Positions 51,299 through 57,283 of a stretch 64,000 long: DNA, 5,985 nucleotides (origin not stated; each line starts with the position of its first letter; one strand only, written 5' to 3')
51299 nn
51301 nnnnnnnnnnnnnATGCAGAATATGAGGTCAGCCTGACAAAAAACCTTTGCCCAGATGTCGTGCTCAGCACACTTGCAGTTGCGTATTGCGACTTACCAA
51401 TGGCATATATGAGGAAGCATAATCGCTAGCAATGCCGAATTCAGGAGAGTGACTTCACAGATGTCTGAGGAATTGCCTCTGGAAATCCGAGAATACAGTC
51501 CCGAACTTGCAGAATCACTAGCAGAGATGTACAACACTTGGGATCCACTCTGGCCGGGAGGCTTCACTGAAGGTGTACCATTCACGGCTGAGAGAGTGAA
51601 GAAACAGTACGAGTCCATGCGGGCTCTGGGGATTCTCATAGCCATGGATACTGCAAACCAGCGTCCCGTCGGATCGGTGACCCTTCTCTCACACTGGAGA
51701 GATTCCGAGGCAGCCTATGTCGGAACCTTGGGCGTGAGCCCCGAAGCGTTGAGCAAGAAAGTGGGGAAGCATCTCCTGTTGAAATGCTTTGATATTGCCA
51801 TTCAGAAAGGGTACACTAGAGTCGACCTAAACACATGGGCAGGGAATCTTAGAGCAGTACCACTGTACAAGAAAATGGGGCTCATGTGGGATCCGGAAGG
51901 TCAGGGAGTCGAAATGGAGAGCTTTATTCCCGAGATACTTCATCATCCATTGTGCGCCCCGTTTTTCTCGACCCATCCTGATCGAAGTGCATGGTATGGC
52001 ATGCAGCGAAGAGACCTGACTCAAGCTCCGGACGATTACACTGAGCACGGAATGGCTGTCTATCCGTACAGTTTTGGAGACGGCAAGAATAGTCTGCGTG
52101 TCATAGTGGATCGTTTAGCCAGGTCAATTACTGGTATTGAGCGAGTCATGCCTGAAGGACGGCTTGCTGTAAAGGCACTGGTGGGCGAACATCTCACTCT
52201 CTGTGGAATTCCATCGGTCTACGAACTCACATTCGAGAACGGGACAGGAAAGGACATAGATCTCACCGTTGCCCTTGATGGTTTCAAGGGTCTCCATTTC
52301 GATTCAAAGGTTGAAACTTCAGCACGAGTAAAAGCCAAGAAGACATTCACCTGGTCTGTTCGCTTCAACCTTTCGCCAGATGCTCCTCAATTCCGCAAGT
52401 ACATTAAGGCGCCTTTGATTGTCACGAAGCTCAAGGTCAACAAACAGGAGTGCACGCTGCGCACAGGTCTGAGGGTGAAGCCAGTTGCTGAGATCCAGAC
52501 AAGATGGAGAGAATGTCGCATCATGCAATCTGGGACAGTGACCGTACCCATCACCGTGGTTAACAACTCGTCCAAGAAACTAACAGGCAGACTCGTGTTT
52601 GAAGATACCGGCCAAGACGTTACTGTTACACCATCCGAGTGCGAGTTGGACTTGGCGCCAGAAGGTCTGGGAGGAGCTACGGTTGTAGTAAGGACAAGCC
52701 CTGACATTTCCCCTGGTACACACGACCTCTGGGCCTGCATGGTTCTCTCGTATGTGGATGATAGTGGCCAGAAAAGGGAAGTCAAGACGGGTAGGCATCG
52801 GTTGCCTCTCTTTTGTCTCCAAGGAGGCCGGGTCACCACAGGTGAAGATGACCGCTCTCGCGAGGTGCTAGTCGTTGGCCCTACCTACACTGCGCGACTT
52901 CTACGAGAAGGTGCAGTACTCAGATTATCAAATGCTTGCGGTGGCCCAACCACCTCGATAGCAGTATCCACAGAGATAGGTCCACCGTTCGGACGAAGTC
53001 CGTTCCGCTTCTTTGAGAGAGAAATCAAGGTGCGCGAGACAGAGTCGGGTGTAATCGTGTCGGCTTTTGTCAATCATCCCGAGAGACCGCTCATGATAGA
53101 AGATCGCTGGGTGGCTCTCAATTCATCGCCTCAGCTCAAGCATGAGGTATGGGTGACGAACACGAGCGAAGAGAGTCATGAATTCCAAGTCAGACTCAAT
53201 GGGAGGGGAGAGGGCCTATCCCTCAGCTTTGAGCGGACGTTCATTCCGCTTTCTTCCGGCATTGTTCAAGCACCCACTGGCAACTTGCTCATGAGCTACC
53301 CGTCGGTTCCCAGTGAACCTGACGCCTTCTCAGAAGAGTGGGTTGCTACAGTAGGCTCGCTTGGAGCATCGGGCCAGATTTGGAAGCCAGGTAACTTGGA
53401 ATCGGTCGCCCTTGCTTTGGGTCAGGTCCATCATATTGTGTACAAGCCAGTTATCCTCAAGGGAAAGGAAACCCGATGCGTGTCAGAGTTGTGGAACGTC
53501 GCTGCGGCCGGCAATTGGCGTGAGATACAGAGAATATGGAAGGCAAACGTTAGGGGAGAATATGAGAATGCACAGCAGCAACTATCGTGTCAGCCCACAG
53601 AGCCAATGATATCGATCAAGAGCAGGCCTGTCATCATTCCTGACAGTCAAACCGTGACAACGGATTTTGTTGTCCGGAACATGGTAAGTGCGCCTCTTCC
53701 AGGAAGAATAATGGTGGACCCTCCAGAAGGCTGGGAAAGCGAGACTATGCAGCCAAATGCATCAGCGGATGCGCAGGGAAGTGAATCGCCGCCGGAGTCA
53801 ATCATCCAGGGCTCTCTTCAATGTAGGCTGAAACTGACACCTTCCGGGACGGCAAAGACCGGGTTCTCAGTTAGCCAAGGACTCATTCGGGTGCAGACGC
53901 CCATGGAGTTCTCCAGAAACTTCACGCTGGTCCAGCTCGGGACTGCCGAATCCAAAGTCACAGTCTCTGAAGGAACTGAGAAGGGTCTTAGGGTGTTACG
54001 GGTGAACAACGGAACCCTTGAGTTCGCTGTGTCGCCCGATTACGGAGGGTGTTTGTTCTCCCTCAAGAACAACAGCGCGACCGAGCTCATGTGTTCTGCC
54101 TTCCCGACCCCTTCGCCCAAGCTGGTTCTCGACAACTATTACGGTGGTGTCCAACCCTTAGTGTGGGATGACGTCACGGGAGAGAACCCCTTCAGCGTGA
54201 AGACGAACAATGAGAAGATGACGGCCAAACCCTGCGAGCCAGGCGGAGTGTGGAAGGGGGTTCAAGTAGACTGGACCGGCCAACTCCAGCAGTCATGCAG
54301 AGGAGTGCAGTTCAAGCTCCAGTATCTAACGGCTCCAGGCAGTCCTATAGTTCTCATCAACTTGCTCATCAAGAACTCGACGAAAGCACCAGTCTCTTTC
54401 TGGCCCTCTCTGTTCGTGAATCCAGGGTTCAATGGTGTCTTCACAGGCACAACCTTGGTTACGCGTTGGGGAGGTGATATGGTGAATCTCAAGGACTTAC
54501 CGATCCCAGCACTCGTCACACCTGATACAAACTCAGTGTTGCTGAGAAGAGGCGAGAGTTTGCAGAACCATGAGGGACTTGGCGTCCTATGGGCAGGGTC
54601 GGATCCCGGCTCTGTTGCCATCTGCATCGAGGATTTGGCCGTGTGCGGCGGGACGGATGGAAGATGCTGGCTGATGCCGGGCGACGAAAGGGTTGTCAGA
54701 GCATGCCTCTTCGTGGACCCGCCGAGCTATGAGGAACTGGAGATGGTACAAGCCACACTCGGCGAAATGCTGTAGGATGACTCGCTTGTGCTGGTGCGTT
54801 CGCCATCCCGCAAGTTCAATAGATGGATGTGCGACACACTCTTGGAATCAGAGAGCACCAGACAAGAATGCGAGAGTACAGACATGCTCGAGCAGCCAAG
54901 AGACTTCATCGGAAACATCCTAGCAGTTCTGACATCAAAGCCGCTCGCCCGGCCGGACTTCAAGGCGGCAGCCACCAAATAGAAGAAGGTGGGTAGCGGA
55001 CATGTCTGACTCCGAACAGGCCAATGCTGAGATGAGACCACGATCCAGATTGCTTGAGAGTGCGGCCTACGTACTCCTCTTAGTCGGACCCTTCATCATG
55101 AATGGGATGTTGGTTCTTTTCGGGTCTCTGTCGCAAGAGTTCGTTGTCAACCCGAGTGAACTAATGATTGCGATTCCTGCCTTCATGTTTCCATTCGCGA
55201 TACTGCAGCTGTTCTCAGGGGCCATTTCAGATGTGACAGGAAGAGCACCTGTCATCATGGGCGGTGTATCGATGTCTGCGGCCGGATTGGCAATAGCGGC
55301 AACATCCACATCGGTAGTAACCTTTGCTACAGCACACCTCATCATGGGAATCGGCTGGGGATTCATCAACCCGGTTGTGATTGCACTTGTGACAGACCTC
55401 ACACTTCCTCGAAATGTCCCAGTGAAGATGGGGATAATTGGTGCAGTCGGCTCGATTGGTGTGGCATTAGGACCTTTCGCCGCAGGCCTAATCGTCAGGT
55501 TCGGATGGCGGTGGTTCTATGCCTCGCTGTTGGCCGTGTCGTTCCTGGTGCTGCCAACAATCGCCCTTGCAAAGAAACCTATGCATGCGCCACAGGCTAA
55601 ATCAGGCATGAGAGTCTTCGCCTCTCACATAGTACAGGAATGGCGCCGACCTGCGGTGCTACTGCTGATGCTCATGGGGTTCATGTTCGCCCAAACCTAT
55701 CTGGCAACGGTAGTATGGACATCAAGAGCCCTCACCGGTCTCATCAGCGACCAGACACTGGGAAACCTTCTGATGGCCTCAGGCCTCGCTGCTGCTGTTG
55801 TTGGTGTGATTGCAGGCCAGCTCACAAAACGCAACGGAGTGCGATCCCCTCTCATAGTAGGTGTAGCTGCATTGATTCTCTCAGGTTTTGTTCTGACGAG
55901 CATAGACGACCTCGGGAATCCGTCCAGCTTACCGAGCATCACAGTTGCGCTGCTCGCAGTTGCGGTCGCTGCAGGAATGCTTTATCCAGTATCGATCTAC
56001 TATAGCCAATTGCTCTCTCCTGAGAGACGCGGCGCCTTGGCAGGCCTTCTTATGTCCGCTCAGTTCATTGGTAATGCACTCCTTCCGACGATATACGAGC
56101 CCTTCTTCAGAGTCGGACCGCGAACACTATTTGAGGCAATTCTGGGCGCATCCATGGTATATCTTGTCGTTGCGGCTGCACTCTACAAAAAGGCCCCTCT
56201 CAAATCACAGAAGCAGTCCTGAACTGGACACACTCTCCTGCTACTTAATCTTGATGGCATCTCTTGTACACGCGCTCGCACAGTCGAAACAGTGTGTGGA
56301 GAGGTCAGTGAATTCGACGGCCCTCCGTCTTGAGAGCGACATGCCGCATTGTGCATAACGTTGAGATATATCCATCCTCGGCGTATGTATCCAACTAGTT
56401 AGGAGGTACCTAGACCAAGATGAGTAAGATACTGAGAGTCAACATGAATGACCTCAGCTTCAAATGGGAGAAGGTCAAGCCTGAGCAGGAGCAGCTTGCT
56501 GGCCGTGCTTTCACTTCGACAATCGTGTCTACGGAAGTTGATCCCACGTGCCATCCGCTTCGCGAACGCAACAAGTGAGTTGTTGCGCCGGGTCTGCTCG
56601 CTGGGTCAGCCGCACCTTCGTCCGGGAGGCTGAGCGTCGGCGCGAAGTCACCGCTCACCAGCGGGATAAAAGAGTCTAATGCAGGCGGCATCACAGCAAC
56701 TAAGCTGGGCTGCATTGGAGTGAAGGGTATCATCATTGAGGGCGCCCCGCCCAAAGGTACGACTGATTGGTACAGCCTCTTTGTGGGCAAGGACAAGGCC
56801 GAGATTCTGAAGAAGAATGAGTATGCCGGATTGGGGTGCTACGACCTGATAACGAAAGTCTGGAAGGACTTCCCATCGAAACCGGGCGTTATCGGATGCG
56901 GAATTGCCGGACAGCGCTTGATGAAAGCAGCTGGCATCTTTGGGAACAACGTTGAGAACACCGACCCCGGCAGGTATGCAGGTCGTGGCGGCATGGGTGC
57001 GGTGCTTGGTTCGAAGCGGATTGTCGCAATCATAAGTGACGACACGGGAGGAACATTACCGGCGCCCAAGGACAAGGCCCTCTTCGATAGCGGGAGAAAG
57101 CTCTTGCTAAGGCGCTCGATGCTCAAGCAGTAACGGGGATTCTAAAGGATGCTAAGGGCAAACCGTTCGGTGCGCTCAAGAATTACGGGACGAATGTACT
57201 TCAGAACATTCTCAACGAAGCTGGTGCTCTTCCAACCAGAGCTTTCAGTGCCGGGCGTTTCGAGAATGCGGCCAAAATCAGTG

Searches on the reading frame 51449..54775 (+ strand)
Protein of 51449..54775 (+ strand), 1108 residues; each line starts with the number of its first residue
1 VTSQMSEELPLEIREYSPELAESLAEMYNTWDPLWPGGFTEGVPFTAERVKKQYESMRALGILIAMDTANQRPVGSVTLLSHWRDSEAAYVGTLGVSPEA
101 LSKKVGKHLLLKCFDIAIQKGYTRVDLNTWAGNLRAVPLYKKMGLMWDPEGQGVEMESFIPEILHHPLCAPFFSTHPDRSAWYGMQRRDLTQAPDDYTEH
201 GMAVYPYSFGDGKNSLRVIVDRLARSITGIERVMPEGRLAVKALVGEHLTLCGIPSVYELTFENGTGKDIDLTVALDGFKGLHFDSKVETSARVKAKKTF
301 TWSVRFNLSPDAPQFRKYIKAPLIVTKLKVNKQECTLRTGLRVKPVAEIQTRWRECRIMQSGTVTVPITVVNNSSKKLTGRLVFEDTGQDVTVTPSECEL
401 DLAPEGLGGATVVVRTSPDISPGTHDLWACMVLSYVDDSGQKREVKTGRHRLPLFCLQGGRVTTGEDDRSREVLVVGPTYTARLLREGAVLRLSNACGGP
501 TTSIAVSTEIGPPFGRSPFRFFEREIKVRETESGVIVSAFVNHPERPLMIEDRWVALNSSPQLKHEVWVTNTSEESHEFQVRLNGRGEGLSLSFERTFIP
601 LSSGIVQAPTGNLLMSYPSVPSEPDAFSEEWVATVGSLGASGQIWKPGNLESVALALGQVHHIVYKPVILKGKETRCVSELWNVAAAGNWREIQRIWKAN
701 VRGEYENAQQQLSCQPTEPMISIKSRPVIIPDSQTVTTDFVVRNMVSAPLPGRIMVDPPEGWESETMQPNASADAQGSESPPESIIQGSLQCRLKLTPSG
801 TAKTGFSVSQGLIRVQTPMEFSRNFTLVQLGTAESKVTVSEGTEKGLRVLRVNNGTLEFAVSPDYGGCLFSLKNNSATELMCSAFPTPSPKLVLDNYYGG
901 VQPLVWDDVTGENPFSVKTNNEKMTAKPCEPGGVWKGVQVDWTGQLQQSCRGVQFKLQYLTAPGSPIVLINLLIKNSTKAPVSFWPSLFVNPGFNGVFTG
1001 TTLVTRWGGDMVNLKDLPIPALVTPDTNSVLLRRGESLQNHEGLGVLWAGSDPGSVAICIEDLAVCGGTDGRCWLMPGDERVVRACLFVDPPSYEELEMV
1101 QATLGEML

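Call 28: search_protein_families(library=pfam, proteins=[window:51449-54775:+], max_evalue=0.001)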
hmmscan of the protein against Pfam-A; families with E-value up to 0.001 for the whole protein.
window:51449-54775:+ (1108 aa): 3 families
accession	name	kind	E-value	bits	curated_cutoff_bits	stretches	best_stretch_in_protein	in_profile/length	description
PF00583.31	Acetyltransf_1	-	1.6e-13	51.4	20.7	1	26-144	3-115/116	Acetyltransferase (GNAT) family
PF13508.13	Acetyltransf_7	-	2.2e-05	25.2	27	1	68-144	11-81/84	Acetyltransferase (GNAT) domain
PF11614.14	FixG_C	-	3e-05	24.6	25.6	0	257-312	34-89/119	IG-like fold at C-terminal of FixG, putative oxidoreductase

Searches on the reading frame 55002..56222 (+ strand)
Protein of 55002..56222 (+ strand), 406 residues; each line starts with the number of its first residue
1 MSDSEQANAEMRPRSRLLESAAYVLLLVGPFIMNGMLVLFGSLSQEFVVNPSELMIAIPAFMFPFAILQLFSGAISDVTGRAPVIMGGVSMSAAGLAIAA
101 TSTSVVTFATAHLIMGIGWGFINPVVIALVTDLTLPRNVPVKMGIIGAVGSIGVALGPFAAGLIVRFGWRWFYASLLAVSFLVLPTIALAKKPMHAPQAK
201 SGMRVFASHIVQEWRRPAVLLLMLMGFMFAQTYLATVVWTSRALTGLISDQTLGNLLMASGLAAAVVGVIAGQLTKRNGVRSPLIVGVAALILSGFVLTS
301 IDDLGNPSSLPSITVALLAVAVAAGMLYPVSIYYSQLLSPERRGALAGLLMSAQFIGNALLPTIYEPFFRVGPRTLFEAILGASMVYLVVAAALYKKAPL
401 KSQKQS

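Call 28: search_protein_families(library=pfam, proteins=[window:55002-56222:+], max_evalue=0.001)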
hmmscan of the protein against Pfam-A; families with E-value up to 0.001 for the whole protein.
window:55002-56222:+ (406 aa): 2 families
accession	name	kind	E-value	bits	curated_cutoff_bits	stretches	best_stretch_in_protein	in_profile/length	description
PF07690.21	MFS_1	-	1e-43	150.1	33.4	2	31-362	10-347/347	Major Facilitator Superfamily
PF03137.26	OATP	-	0.00082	18.2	25.8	1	102-167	130-195/545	Organic Anion Transporter Polypeptide (OATP) family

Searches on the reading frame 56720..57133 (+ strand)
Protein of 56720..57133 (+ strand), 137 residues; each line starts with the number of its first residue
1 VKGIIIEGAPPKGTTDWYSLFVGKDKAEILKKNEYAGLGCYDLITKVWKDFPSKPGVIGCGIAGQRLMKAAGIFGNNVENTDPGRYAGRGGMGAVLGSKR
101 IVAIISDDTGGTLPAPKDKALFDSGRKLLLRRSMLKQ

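Call 65: search_protein_families(library=pfam, proteins=[window:56720-57133:+], max_evalue=0.01)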
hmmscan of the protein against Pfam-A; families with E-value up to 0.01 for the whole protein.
window:56720-57133:+ (137 aa): 1 family
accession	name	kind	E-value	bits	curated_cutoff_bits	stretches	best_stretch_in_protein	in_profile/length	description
PF02730.20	AFOR_N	-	5.2e-16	59.4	29.8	1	2-108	103-198/199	Aldehyde ferredoxin oxidoreductase, N-terminal domain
